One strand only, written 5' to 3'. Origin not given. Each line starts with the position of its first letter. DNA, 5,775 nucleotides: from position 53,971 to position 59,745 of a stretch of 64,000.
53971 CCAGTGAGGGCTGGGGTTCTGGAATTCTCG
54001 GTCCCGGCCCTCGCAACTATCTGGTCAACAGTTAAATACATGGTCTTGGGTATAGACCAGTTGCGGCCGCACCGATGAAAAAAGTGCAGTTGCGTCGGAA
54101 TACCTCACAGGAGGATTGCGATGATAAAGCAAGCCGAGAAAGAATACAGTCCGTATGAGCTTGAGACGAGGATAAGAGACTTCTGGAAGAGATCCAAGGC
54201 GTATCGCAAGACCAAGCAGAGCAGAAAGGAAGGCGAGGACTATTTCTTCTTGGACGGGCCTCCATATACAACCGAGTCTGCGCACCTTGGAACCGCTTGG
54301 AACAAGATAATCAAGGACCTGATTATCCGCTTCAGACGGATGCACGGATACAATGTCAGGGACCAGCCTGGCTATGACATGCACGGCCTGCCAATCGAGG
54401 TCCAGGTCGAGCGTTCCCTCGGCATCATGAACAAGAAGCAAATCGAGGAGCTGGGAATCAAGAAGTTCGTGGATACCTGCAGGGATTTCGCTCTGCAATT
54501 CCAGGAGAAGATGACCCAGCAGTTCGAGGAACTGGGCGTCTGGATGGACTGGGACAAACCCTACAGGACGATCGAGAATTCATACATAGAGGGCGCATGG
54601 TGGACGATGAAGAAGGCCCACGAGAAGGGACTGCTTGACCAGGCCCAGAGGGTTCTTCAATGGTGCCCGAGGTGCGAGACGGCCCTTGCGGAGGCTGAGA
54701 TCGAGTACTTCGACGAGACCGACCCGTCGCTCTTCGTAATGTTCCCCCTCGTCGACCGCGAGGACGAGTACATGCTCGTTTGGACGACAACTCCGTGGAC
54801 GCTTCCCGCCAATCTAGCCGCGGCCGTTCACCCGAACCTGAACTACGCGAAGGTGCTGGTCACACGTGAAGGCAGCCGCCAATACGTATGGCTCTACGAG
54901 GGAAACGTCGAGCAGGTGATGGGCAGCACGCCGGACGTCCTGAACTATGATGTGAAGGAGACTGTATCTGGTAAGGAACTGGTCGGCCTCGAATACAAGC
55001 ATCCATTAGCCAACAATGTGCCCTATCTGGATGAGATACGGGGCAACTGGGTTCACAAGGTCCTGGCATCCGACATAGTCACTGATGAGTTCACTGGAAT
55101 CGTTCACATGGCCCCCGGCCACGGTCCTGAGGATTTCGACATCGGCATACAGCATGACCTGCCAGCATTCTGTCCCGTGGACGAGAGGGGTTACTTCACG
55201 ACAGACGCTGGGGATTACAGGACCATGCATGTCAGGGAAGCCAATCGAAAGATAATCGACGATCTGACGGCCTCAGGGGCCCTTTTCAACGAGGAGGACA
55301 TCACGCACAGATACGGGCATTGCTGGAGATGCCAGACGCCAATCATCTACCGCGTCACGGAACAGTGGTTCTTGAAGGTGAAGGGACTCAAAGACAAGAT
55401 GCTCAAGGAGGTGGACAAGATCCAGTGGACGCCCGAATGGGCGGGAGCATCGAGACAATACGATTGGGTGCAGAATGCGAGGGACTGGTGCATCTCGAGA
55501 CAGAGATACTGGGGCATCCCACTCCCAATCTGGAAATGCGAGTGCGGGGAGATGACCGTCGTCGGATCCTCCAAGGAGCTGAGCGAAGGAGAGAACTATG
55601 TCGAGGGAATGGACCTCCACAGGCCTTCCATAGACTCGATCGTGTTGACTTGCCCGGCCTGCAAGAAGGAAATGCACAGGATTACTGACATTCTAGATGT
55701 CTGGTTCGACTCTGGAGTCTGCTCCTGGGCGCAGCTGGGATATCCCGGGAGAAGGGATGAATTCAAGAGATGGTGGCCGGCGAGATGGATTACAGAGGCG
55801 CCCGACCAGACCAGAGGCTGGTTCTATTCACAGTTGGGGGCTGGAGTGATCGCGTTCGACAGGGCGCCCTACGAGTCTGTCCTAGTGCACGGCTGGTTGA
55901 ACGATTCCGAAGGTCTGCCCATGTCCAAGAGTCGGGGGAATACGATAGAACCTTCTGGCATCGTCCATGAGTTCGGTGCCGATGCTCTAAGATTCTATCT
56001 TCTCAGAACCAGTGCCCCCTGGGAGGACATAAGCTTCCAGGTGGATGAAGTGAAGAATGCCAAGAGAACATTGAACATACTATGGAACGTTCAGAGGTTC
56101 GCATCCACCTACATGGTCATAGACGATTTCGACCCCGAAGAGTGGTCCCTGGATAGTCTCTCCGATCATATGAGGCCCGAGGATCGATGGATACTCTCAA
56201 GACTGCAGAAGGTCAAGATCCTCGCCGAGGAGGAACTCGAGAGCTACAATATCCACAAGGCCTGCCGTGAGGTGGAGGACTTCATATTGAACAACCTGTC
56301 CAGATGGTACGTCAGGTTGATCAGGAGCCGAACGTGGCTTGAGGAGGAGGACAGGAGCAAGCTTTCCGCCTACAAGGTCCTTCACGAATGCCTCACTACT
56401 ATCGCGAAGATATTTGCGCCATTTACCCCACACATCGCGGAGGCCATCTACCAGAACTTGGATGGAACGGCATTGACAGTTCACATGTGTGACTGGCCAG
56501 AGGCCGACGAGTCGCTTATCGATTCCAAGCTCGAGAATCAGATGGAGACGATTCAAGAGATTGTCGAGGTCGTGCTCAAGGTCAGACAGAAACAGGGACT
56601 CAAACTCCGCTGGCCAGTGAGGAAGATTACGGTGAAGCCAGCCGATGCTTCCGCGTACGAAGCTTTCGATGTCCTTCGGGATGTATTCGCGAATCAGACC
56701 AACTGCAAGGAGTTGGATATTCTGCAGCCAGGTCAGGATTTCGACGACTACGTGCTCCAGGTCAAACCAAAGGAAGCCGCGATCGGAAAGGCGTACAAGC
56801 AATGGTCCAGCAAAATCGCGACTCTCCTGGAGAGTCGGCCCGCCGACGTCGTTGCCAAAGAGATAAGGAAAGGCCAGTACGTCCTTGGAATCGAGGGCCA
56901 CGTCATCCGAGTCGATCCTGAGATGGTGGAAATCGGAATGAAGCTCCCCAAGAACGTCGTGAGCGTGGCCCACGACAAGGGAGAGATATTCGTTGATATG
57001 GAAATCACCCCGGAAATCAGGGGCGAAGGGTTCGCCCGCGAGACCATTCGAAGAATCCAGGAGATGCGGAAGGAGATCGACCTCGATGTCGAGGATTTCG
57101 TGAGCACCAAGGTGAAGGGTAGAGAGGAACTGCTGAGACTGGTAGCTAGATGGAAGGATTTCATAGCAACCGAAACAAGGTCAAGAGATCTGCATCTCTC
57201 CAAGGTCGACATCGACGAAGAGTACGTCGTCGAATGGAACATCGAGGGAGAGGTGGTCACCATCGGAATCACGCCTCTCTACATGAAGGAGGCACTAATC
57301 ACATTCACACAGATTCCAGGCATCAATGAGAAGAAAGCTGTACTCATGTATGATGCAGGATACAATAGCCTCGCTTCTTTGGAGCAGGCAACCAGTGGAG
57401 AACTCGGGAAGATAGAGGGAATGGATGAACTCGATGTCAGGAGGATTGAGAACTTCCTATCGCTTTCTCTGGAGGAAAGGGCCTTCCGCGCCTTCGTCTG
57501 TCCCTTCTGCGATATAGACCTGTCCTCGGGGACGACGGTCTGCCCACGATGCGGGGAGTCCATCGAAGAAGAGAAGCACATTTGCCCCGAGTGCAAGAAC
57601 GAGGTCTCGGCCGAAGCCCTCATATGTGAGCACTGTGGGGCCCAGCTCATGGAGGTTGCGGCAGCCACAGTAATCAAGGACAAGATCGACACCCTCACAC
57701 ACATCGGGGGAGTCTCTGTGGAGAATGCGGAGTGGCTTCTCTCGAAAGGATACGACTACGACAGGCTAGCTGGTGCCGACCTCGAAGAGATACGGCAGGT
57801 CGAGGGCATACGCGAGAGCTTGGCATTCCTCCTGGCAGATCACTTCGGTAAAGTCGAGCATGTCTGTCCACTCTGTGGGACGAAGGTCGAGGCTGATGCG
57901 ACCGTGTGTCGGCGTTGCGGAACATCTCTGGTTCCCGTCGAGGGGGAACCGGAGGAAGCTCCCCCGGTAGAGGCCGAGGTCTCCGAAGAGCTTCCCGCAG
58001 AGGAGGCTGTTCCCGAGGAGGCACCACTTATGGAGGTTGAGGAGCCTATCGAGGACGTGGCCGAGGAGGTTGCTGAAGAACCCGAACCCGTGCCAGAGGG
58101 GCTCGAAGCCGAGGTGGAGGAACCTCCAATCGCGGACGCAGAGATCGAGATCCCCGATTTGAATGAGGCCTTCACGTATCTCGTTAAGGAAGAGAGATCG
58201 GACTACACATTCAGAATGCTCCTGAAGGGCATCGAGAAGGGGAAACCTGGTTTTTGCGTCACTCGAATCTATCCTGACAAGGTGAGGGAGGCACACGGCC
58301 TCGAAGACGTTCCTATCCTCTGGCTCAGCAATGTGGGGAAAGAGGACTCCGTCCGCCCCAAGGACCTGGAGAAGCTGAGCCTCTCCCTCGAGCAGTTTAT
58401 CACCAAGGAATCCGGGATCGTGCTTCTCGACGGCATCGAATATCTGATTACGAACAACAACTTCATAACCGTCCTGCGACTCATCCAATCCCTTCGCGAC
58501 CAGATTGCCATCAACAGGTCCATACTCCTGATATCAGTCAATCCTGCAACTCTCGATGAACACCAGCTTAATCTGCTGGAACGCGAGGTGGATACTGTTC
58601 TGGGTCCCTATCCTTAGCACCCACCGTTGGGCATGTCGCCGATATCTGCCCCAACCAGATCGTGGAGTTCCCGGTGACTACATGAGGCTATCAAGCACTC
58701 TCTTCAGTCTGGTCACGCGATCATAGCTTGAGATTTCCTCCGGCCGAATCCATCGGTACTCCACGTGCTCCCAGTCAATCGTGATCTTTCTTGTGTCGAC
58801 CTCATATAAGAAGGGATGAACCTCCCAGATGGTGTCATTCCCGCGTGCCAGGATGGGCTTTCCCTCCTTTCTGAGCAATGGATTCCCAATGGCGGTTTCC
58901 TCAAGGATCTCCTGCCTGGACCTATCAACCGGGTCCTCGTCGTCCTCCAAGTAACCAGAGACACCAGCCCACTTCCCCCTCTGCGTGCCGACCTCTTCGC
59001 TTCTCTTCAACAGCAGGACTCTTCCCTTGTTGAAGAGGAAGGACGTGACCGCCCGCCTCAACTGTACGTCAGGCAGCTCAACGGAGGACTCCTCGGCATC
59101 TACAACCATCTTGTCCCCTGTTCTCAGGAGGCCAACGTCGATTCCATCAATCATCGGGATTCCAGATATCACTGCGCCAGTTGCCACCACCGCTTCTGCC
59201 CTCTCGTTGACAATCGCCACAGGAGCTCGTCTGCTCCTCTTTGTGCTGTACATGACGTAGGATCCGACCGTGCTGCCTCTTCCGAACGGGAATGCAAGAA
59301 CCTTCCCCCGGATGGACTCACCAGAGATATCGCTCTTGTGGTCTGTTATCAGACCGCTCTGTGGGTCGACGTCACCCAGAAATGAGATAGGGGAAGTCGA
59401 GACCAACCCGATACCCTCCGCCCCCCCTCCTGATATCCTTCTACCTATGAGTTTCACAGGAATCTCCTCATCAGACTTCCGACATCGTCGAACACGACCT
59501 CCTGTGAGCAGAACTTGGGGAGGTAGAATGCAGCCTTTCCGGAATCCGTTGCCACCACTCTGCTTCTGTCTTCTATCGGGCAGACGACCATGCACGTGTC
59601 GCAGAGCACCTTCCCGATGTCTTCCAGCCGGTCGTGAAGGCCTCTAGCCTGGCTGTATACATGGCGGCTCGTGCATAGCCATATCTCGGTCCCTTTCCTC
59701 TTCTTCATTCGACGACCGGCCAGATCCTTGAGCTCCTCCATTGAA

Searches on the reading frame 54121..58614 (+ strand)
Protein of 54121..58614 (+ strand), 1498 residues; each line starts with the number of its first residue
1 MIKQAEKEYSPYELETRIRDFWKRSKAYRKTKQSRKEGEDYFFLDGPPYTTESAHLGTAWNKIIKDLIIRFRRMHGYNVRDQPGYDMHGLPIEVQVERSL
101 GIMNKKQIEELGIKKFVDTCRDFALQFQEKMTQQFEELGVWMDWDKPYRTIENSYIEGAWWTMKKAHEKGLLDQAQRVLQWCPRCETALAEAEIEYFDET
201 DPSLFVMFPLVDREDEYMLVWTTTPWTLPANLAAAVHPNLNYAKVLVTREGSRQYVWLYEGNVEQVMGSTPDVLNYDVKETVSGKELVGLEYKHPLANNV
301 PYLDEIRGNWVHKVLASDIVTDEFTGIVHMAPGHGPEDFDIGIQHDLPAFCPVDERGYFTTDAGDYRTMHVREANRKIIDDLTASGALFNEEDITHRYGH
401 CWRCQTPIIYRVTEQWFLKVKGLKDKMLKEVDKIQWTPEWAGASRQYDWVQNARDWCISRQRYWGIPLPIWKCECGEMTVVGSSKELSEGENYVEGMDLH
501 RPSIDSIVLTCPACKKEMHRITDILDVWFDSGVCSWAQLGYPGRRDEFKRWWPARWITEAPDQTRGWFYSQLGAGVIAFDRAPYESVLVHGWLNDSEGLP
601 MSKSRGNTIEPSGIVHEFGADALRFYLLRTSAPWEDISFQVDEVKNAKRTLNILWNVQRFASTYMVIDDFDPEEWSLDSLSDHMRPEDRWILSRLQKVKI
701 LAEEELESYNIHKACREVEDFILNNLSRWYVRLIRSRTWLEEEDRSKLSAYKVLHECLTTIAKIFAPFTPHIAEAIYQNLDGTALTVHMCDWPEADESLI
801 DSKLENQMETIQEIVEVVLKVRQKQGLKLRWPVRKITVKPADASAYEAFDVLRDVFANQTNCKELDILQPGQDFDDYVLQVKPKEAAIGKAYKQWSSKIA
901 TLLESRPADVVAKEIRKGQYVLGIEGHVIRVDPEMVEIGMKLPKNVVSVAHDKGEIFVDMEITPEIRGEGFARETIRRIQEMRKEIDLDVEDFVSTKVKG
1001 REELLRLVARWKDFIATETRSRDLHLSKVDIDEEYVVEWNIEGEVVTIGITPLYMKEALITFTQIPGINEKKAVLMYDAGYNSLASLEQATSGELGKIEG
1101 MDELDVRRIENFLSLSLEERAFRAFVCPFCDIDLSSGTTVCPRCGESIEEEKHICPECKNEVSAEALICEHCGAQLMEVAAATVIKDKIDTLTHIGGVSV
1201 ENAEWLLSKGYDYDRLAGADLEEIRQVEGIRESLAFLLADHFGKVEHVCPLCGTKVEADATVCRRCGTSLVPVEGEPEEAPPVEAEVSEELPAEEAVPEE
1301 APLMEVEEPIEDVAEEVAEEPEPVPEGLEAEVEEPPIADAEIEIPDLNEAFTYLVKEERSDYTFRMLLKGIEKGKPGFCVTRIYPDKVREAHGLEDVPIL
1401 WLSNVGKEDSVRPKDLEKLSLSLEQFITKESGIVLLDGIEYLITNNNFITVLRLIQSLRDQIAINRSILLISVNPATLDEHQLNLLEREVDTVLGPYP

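Call 6: search_protein_families(library=pfam, proteins=[window:54121-58614:+], max_evalue=0.01)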
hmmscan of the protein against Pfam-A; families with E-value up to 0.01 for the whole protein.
window:54121-58614:+ (1498 aa): 15 families
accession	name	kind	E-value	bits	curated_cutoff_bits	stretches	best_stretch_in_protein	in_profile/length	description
PF00133.28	tRNA-synt_1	-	8.4e-127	423.8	22.7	1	19-638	3-412/414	tRNA synthetases class I (I, L, M and V)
PF08264.19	Anticodon_1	-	5.4e-38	130.6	25.1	1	688-835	1-146/148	Anticodon-binding domain of tRNA ligase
PF05763.18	DUF835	-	8.6e-34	116.7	33.1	1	1358-1489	3-135/136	Protein of unknown function (DUF835)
PF09334.17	tRNA-synt_1g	-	1e-26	94.1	20.1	3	527-646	247-373/391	tRNA synthetases class I (M)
PF19302.4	DUF5915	-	2.1e-24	86.6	27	1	858-1050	6-192/195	Domain of unknown function (DUF5915)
PF12773.13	DZR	-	2.9e-11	43.8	27.3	2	1127-1173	1-45/45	Double zinc ribbon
PF14520.12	HHH_5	-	5.2e-09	36.9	27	1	1062-1109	4-51/57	Helix-hairpin-helix domain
PF13240.11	Zn_Ribbon_1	-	1.4e-07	31.5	25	2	1249-1270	2-23/23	zinc-ribbon domain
PF13248.11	Zn_ribbon_3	-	1.6e-07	30.9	27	2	1248-1268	4-24/26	zinc-ribbon domain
PF18912.6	DZR_2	-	1.9e-07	31.3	27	1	1140-1178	9-48/56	Double zinc ribbon domain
PF17032.10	Zn_ribbon_15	-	1.6e-06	29.2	28.9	1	1118-1173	17-73/73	zinc-ribbon family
PF10601.15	zf-LITAF-like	-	0.00038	21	23.8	0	1137-1163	41-67/70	LITAF-like zinc ribbon domain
PF08271.17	Zn_Ribbon_TF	-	0.0016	18.4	29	0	1125-1151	1-32/43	TFIIB zinc-binding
PF24463.1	DUF7577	-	0.0047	17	28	1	1247-1270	3-26/27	Domain of unknown function (DUF7577)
PF01921.24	tRNA-synt_1f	-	0.0074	15.7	27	0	589-647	271-328/360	tRNA synthetases class I (K)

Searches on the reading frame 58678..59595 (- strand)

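Call 40: search_protein_families(library=pfam, proteins=[window:58678-59595:-], max_evalue=0.001)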
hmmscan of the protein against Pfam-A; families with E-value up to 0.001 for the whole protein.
window:58678-59595:- (305 aa): 2 families
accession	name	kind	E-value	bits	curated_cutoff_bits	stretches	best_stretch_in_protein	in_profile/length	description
PF01989.23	AcnX_swivel_put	-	6.8e-30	103.2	27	1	70-149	1-80/80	Aconitase X swivel domain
PF00293.34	NUDIX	-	2.2e-10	41.1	21.1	1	179-299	2-129/134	NUDIX domain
